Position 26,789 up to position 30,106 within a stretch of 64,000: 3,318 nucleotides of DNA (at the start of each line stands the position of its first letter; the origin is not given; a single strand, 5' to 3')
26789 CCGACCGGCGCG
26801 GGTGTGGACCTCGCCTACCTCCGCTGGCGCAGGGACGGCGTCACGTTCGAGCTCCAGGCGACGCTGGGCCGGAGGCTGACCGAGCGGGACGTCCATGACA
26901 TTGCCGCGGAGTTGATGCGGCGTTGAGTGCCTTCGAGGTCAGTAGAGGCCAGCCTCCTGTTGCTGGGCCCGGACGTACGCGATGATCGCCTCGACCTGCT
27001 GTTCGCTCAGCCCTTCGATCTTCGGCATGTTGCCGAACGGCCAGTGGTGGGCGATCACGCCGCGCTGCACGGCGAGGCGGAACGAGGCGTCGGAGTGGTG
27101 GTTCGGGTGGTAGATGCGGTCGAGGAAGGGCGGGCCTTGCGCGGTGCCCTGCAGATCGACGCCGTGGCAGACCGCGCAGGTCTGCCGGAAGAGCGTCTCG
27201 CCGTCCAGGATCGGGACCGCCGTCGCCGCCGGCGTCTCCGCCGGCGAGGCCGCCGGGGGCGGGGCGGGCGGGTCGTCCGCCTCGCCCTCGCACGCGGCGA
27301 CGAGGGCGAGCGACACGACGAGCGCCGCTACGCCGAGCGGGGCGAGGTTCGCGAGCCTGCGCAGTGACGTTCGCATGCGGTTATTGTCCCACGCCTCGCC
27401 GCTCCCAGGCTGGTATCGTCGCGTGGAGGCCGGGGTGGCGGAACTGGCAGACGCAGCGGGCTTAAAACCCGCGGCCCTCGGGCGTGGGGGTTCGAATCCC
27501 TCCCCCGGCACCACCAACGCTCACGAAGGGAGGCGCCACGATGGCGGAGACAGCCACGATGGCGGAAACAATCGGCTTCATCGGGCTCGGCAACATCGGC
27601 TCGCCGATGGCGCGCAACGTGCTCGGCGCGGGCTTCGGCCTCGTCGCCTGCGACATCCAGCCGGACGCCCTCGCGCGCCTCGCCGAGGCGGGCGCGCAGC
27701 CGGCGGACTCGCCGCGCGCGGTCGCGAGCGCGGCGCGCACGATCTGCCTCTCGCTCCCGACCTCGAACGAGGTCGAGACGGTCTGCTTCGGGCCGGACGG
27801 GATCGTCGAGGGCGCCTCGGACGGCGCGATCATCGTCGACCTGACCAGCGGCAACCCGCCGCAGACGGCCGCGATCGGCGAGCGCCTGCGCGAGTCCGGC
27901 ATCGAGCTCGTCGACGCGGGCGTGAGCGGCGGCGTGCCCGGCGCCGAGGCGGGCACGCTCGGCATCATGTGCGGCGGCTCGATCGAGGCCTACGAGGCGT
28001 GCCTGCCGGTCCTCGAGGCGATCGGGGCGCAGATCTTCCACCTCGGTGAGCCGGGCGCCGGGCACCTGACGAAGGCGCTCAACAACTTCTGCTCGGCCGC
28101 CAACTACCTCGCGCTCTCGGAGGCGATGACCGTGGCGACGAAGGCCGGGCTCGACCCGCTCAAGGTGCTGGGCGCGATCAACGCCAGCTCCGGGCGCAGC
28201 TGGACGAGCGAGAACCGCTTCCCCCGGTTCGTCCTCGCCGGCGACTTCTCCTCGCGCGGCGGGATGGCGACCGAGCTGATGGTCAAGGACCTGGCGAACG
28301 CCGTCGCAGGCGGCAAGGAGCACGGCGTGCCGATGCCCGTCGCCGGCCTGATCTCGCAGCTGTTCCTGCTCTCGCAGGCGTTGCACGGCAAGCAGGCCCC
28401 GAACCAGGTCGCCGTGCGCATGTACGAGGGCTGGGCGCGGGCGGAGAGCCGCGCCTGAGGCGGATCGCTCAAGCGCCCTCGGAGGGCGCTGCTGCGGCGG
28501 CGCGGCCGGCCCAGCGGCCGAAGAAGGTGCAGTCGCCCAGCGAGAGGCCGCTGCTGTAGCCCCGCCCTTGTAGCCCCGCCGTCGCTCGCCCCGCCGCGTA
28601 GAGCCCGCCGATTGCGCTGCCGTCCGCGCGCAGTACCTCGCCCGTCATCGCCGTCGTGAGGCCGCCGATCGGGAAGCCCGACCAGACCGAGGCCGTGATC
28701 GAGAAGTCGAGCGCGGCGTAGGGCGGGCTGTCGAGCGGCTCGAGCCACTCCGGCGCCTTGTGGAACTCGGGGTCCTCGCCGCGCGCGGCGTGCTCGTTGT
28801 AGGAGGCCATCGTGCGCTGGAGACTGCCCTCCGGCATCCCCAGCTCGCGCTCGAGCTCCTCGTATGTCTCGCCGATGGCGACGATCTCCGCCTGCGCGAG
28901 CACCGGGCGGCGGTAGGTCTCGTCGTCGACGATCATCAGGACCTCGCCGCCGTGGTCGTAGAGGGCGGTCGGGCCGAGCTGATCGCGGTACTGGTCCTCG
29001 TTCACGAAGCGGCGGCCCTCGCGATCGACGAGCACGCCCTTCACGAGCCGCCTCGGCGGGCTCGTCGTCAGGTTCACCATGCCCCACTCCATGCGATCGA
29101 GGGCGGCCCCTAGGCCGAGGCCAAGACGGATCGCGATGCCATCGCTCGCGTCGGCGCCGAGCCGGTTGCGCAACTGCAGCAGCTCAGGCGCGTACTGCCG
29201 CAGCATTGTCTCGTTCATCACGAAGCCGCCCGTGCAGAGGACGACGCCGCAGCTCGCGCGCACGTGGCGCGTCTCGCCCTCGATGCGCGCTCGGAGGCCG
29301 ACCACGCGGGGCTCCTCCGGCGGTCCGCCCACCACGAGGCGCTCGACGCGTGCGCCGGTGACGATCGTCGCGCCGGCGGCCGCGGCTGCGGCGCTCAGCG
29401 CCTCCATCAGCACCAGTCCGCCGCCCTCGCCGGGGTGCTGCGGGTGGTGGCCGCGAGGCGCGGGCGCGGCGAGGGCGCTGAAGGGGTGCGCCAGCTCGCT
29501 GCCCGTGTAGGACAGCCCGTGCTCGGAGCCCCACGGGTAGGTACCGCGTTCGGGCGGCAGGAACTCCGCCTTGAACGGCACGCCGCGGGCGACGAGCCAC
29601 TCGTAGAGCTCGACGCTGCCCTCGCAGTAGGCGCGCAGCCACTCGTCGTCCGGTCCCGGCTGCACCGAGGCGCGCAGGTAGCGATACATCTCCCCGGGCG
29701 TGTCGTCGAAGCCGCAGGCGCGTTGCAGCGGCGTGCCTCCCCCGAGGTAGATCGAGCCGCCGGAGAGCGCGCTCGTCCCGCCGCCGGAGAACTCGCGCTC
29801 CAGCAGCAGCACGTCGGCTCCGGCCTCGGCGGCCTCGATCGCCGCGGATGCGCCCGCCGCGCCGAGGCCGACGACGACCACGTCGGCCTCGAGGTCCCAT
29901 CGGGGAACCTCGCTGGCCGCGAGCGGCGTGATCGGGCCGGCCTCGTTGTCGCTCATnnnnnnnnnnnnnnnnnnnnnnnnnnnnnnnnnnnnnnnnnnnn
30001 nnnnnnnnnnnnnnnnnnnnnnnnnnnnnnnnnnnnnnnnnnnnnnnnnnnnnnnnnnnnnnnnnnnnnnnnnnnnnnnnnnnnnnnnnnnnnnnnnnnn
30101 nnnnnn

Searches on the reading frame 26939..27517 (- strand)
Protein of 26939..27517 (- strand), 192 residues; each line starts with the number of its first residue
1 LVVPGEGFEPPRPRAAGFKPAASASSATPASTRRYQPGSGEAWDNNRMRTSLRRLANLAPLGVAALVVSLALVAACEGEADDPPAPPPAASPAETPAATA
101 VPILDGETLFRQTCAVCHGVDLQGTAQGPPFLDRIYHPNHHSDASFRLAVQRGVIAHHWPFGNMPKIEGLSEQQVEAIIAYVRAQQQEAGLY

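Call 9: search_protein_families(library=pfam, proteins=[window:26939-27517:-], max_evalue=0.01)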
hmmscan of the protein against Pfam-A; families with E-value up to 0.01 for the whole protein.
window:26939-27517:- (192 aa): 2 families
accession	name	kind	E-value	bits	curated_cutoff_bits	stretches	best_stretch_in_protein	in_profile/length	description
PF00034.26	Cytochrom_C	-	1.5e-13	52.3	21.3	1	105-184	3-88/90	Cytochrome c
PF13442.11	Cytochrome_CBB3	-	6.8e-09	36.4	27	1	105-182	5-68/68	Cytochrome C oxidase, cbb3-type, subunit III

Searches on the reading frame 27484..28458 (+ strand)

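Call 9: search_protein_families(library=pfam, proteins=[window:27484-28458:+], max_evalue=0.01)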
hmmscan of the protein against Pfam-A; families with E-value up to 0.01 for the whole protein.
window:27484-28458:+ (324 aa): 4 families
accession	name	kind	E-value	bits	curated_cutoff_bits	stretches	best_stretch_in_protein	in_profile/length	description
PF03446.21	NAD_binding_2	-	4.2e-46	157.3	21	1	29-188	1-161/161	NAD binding domain of 6-phosphogluconate dehydrogenase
PF14833.11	NAD_binding_11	-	1.2e-31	110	30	1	191-313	1-121/122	NAD-binding of NADP-dependent 3-hydroxyisobutyrate dehydrogenase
PF02826.25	2-Hacid_dh_C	-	1.5e-06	28.1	25.1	1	23-133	32-139/178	D-isomer specific 2-hydroxyacid dehydrogenase, NAD binding domain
PF03807.23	F420_oxidored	-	2.7e-05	25.1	21.6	1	29-121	1-92/94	NADP oxidoreductase coenzyme F420-dependent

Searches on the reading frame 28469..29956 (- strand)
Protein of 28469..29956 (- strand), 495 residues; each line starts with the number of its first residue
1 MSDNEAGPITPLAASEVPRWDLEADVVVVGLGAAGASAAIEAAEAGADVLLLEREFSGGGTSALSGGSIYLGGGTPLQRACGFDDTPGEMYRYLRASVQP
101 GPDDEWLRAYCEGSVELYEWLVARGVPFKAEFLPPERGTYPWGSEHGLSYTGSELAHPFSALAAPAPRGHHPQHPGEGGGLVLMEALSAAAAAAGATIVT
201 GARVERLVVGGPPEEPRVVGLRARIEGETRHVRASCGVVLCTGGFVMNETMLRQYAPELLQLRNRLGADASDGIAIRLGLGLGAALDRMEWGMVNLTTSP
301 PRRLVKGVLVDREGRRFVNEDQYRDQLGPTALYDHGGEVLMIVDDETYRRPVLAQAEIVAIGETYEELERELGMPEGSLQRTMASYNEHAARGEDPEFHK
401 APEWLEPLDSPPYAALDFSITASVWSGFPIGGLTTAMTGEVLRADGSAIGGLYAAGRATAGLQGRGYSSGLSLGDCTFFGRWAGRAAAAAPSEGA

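Call 9: search_protein_families(library=pfam, proteins=[window:28469-29956:-], max_evalue=0.01)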
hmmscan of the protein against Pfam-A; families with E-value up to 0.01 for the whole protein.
window:28469-29956:- (495 aa): 9 families
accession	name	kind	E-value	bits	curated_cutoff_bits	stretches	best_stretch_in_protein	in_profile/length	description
PF00890.30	FAD_binding_2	-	1.6e-47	163.1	20.4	1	25-465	1-406/414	FAD binding domain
PF01266.30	DAO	-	6.6e-17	62.5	27.9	1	25-249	1-208/353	FAD dependent oxidoreductase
PF12831.13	FAD_oxidored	-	5.4e-08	33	27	1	25-66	1-42/416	FAD dependent oxidoreductase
PF01946.23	Thi4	-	1.7e-05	24.6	26.2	1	22-66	16-61/235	Thi4 family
PF07992.20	Pyr_redox_2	-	0.00016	21.7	26.1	1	25-58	2-37/291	Pyridine nucleotide-disulphide oxidoreductase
PF03486.20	HI0933_like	-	0.0002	21.3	50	1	25-67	2-44/244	HI0933-like protein Rossmann domain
PF00732.25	GMC_oxred_N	-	0.00034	20.9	23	1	186-252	133-197/218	GMC oxidoreductase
PF01134.28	GIDA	-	0.0011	18.5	22.1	1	25-54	1-30/391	Glucose inhibited division protein A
PF01262.27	AlaDh_PNT_C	-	0.0077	16.1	23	0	23-54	28-59/214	Alanine dehydrogenase/PNT, C-terminal domain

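Call 10: find_related_loci(query=window:28469-29956:-, collection=genome_contigs, flank=10000)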
Query window:28469-29956:- (495 aa) in genome_contigs; peptide patterns used: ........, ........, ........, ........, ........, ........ (x = any residue, [..] = any of these).
159 stretches matched a pattern; 16 encode a relative of the query (tblastn E <= 1e-3); 16 distinct loci.
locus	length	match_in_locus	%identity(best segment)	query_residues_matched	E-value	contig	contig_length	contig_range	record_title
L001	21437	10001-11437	89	1-479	0e+0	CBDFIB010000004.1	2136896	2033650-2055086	MAG: Dehalococcoidia bacterium isolate 7cd25a05-99ee-4af3-888e-ade58bc44bba genome assembly, contig: contig_4, whole gen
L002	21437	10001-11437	88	1-479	0e+0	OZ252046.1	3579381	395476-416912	MAG: Dehalococcoidia bacterium isolate ad336184-ad58-47b0-9b5a-c7672a60f3bb genome assembly, chromosome: 1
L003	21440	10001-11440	89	1-480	0e+0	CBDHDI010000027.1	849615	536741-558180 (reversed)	MAG: Dehalococcoidia bacterium isolate d0c5affc-a78a-4576-9923-169fe3940cd0 genome assembly, contig: contig_27, whole ge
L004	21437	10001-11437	88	1-479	0e+0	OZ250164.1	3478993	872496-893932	MAG: Dehalococcoidia bacterium isolate 0168574f-4b79-4a4d-bdbd-32c97b7f51b1 genome assembly, chromosome: 1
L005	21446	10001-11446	91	1-482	0e+0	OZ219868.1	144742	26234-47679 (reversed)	MAG: Dehalococcoidia bacterium isolate adc01b0e-c114-4b94-a05b-fd73c1a39460 genome assembly, chromosome: 2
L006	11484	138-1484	91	48-495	0e+0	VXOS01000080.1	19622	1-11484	MAG: Chloroflexi bacterium isolate SB0662_bin_38 NODE_2597_length_19622_cov_44.330250, whole genome shotgun sequence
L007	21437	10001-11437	89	1-479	0e+0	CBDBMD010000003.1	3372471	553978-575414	MAG: Dehalococcoidia bacterium isolate 82647b19-91a1-4440-b29b-303ca9d817fb genome assembly, contig: contig_3, whole gen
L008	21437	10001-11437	88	1-479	0e+0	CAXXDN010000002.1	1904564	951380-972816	MAG: Dehalococcoidia bacterium isolate dc2ee83f-b268-46d2-8eab-f8d2e8673164 genome assembly, contig: contig_2, whole gen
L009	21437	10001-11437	87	1-479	0e+0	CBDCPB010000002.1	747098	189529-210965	MAG: Dehalococcoidia bacterium isolate 8ea35d84-8be8-4b26-9b51-5b82e401d502 genome assembly, contig: contig_2, whole gen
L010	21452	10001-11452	49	1-490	2e-116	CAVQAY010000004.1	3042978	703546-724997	MAG: uncultured delta proteobacterium isolate MFD09964.bin.1.374 genome assembly, contig: contig_6667, whole genome shot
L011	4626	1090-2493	44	12-481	8e-107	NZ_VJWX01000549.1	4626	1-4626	Amycolatopsis rhizosphaerae strain TBRC 6029 NODE_549_length_4626_cov_4.85975, whole genome shotgun sequence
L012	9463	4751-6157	41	9-479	1e-101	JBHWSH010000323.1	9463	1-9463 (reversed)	MAG: Marmoricola sp. isolate MAG_PS_SA_49 k141_52049, whole genome shotgun sequence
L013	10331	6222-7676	41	2-488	8e-87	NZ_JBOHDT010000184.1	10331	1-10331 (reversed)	MAG: Aeromicrobium sp. isolate SC-S_metawrap_bin.12 k127_3435353, whole genome shotgun sequence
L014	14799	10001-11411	39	8-490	2e-85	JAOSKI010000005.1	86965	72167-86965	MAG: Microthrixaceae bacterium isolate FR_25 FR-Microtrichaceae-1_s13, whole genome shotgun sequence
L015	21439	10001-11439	49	2-490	1e-114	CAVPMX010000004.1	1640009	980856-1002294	MAG: uncultured Actinomycetes bacterium isolate MFD09964.bin.2.241 genome assembly, contig: contig_4523, whole genome sh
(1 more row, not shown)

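Call 41: list_cluster_members(proteins=[P0001, window:28469-29956:-, window:30242-32200:-])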
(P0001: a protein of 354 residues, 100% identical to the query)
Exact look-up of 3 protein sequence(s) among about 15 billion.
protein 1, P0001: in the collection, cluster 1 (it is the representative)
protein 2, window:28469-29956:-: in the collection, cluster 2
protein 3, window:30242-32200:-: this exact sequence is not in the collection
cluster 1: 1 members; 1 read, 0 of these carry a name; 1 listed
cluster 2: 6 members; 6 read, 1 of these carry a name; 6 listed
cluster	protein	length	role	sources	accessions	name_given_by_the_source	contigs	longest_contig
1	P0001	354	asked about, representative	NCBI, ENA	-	-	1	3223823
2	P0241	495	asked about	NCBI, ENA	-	-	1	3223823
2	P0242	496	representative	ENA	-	-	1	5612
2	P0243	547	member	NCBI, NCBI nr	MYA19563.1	MAG: FAD-dependent oxidoreductase [Chloroflexi bacterium] | FAD-dependent oxidoreductase [Chloroflexota bacterium]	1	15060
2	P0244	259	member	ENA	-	-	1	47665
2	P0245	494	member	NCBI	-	-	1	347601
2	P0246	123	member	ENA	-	-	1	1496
